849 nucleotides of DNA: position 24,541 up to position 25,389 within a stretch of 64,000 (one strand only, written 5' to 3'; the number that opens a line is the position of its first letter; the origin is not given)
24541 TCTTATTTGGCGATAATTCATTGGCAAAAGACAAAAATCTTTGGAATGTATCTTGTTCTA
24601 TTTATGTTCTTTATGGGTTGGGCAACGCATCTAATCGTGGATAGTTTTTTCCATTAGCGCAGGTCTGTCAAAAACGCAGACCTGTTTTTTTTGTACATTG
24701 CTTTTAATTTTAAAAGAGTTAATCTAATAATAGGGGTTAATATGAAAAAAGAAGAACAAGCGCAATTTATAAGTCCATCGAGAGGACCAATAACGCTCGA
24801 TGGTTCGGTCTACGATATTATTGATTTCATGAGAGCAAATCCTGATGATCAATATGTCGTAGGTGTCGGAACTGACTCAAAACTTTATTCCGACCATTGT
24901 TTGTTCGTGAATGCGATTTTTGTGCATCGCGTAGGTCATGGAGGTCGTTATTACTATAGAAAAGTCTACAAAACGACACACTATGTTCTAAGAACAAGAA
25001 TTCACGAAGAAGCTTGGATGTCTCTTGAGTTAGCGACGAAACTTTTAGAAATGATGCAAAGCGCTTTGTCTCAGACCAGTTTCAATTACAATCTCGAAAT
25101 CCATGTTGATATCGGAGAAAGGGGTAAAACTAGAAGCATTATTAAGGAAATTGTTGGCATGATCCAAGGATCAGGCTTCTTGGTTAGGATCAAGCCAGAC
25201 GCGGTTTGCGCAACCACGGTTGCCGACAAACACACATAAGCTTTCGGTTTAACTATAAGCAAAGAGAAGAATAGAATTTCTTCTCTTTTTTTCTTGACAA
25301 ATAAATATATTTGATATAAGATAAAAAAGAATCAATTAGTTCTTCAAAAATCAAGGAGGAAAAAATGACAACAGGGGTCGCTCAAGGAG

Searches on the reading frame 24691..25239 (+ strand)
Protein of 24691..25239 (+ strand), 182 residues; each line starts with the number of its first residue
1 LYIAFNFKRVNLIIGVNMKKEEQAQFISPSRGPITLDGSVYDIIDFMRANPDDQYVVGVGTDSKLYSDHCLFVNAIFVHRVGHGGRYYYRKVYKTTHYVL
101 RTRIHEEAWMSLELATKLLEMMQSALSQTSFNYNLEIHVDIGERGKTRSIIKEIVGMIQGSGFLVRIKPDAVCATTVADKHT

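Call 7: search_protein_families(library=pfam, proteins=[window:24691-25239:+])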
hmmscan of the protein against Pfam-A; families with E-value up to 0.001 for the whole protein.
window:24691-25239:+ (182 aa): 1 family
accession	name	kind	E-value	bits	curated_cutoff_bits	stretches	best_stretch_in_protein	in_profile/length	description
PF04308.18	RNaseH_like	-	3.3e-48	163.7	25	1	41-182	4-144/145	Ribonuclease H-like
